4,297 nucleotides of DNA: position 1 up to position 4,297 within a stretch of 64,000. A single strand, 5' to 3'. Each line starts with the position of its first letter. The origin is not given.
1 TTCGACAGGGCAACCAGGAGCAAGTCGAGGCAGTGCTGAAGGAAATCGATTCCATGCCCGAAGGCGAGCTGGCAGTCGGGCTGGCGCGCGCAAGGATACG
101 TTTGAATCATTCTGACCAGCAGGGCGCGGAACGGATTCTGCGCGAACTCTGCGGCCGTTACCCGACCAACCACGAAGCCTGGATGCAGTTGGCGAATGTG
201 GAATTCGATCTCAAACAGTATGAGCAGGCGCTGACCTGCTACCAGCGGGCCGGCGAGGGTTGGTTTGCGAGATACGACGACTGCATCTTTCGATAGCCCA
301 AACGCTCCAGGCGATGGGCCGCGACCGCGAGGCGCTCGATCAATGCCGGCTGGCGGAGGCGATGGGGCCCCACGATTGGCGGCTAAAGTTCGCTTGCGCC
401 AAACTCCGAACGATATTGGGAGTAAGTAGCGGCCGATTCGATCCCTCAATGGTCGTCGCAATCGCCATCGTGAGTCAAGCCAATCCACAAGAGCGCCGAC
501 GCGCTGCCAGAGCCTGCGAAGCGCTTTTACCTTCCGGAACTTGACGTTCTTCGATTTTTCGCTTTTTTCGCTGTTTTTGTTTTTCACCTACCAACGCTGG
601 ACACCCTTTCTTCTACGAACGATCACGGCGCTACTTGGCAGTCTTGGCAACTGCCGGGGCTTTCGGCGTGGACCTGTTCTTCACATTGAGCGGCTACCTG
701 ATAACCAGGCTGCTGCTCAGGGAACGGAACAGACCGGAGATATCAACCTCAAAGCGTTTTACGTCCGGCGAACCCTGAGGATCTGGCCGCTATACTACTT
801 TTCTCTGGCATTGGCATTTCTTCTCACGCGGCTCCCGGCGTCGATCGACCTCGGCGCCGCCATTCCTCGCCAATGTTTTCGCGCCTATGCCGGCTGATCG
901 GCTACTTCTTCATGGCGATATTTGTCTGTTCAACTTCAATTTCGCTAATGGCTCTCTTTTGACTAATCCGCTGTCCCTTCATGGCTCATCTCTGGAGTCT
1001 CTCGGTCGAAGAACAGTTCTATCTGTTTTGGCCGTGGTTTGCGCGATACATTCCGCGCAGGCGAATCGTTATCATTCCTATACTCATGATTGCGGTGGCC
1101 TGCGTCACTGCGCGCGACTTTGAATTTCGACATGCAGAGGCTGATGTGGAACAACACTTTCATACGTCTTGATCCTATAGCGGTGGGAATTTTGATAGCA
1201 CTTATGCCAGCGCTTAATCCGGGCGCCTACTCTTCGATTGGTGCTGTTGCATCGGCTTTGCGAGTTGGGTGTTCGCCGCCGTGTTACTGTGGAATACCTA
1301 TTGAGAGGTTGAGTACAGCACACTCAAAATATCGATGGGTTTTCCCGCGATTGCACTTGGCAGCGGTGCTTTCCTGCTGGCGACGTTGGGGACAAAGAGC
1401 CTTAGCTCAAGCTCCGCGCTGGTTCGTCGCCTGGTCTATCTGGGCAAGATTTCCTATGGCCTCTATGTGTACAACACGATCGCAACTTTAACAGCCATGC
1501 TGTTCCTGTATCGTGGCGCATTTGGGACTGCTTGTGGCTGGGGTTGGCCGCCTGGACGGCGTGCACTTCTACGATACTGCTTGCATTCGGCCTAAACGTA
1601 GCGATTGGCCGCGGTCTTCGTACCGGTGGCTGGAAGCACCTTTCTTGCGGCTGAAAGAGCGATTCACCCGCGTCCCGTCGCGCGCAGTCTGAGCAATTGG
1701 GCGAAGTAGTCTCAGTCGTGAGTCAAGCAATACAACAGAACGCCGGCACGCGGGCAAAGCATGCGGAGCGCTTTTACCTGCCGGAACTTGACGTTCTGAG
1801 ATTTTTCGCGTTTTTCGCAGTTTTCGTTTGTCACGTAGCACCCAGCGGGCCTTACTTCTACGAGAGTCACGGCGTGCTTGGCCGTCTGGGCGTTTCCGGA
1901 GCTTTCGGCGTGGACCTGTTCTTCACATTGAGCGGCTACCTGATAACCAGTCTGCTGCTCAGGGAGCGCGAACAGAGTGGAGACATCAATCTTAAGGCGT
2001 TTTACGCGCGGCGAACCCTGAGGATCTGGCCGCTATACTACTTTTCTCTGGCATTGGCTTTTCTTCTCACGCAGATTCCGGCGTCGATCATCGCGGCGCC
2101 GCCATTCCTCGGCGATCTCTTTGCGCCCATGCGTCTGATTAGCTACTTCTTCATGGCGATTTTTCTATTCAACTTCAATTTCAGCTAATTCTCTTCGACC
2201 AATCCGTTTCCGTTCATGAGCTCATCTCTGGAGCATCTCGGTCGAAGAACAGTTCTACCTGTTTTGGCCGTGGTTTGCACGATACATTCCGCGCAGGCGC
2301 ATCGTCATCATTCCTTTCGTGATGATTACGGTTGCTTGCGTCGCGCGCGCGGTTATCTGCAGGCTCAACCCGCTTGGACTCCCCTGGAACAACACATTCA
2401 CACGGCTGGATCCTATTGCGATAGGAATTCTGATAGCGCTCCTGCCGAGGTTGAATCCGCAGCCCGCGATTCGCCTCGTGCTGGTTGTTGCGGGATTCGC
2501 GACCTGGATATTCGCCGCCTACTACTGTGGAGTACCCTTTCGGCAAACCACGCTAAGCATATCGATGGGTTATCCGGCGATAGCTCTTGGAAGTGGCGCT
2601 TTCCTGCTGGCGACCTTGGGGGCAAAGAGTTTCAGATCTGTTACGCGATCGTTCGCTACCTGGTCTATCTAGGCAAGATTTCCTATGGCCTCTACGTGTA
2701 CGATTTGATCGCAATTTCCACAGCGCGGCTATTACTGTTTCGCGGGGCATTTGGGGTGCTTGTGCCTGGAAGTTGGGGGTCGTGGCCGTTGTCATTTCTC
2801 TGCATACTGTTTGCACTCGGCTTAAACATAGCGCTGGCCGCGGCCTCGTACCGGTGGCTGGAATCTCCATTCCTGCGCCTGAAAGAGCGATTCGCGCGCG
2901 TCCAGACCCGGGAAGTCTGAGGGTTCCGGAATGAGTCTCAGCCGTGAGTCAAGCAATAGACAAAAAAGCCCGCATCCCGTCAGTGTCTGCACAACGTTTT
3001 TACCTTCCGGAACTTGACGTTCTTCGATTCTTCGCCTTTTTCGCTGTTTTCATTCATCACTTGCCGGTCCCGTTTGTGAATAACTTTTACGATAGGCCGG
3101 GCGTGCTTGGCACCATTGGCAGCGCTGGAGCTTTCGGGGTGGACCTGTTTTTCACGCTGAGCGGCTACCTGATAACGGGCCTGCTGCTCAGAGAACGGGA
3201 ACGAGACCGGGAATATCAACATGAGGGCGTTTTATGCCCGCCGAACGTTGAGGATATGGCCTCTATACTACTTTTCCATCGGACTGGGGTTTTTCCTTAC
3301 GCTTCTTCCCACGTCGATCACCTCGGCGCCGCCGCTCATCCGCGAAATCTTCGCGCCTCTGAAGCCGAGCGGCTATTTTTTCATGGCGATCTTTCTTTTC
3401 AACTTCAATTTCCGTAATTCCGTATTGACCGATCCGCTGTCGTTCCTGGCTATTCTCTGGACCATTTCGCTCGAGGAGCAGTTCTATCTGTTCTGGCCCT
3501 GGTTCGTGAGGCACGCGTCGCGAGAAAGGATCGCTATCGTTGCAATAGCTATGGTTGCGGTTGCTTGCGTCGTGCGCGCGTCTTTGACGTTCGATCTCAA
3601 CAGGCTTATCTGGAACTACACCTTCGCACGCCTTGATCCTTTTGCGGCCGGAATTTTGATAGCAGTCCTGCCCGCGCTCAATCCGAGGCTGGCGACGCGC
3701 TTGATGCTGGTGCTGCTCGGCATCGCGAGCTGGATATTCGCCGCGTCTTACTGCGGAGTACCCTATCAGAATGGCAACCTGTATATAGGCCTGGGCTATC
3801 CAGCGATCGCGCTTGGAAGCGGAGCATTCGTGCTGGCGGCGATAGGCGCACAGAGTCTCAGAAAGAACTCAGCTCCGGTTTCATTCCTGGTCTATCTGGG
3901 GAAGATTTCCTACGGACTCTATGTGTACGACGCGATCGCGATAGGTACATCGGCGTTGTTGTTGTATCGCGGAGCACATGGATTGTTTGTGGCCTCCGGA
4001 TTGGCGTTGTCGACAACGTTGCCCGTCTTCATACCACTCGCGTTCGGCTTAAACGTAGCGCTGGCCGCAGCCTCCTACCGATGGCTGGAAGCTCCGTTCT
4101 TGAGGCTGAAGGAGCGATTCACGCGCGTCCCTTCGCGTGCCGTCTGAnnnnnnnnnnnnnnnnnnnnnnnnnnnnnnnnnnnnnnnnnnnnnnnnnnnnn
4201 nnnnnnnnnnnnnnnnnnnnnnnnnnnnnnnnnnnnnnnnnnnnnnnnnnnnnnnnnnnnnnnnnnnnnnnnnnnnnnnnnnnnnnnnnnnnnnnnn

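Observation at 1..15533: GT-C glycosyltransferase cluster abutting secreted proteins with extreme Thr/Ala/Pro/Ser linkers: candidate protein O-glycosylation enzyme-substrate island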

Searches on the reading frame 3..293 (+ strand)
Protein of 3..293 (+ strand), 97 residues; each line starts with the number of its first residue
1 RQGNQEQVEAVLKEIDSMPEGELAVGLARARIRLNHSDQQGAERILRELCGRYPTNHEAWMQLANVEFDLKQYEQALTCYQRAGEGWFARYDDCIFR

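Call 6: search_protein_families(library=pfam, proteins=[window:3-293:+], max_evalue=0.01)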
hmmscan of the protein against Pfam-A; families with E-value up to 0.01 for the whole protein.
window:3-293:+ (97 aa): 16 families
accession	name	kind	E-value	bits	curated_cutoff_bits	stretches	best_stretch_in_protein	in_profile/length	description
PF13428.12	TPR_14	-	2.7e-09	37.2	23.5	2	27-65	5-43/44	Tetratricopeptide repeat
PF00515.34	TPR_1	-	4.6e-07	29.8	27.8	1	58-83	2-27/34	Tetratricopeptide repeat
PF23914.1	TPR_CcmH_CycH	-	7.5e-07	29.6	42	1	22-82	85-146/158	Cytochrome c-type biogenesis protein H TPR domain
PF14559.12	TPR_19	-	1.2e-06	29.2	25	1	40-83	8-51/68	Tetratricopeptide repeat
PF07719.23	TPR_2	-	5.5e-06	26.6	27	1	58-83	2-27/34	Tetratricopeptide repeat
PF13174.12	TPR_6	-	2.1e-05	25.3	26.3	0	58-82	1-25/33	Tetratricopeptide repeat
PF13432.12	TPR_16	-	5.1e-05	24.1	32.7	1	27-86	1-61/65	Tetratricopeptide repeat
PF13424.12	TPR_12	-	0.0003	21.3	30.1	1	59-83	5-29/77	Tetratricopeptide repeat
PF24575.1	TPR_Slam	-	0.00031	21.6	35.2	1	2-76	25-100/104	Surface lipoprotein assembly modifier, N-terminal TPR repeats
PF13181.12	TPR_8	-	0.00033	21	25.7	1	58-83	2-27/34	Tetratricopeptide repeat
PF12895.13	ANAPC3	-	0.00058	20.5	27.2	1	42-82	42-81/82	Anaphase-promoting complex, cyclosome, subunit 3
PF13414.12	TPR_11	-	0.00069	19.7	26.8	1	65-83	2-20/42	TPR repeat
PF09976.15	TPR_21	-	0.00091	19.4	25.5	1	6-93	60-150/193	Tetratricopeptide repeat-like domain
PF20225.4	DUF6584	-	0.0013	19.2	27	1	26-76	6-56/171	Family of unknown function (DUF6584)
PF13431.12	TPR_17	-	0.0032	18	24.4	0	53-77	9-33/34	Tetratricopeptide repeat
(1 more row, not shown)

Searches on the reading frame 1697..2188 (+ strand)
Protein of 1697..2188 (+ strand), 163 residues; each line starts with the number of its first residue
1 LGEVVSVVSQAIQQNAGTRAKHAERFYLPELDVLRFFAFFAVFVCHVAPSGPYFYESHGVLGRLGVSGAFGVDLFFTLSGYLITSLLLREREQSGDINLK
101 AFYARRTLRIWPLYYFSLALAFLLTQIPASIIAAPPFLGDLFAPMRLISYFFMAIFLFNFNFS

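Call 6: search_protein_families(library=pfam, proteins=[window:1697-2188:+], max_evalue=0.01)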
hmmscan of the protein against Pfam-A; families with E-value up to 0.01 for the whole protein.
window:1697-2188:+ (163 aa): 2 families
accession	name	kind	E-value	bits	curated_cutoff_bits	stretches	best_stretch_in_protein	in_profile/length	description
PF01757.29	Acyl_transf_3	-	2.7e-15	56.7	31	1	29-145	2-120/326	Acyltransferase domain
PF10129.15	OpgC_C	-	2.7e-05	23.7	21.4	1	30-129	4-97/358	OpgC protein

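Call 9: search_protein_families(library=ncbifam, proteins=[window:1697-2188:+], max_evalue=0.1)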
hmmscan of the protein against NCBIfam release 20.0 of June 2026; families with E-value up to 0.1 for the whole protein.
window:1697-2188:+ (163 aa): 2 families
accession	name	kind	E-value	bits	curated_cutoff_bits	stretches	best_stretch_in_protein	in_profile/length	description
NF058601.1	ActlTfSucTMsmeg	equivalog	0.0047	15.4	1275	1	14-125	18-114/723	acetyltransferase SucT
TIGR01151.1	psbA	equivalog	0.0069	15.1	596.05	1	63-98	199-234/360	photosystem II q(b) protein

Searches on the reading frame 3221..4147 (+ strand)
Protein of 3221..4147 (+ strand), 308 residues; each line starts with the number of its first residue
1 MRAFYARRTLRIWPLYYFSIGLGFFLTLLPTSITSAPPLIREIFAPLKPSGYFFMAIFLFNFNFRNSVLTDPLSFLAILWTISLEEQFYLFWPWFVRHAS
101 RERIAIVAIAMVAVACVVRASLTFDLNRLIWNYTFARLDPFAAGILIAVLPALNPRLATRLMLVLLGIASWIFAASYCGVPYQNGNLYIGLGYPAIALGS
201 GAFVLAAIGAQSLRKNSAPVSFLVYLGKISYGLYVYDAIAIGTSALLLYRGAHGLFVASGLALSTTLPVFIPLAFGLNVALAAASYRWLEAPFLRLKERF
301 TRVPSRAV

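Call 6: search_protein_families(library=pfam, proteins=[window:3221-4147:+], max_evalue=0.01)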
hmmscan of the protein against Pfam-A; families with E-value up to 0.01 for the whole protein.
window:3221-4147:+ (308 aa): 1 family
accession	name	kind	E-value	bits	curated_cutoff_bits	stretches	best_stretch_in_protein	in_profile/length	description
PF01757.29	Acyl_transf_3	-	1e-13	51.5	31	1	2-284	69-323/326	Acyltransferase domain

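Call 9: search_protein_families(library=ncbifam, proteins=[window:3221-4147:+], max_evalue=0.1)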
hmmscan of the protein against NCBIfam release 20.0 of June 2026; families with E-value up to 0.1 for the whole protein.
window:3221-4147:+ (308 aa): 0 families
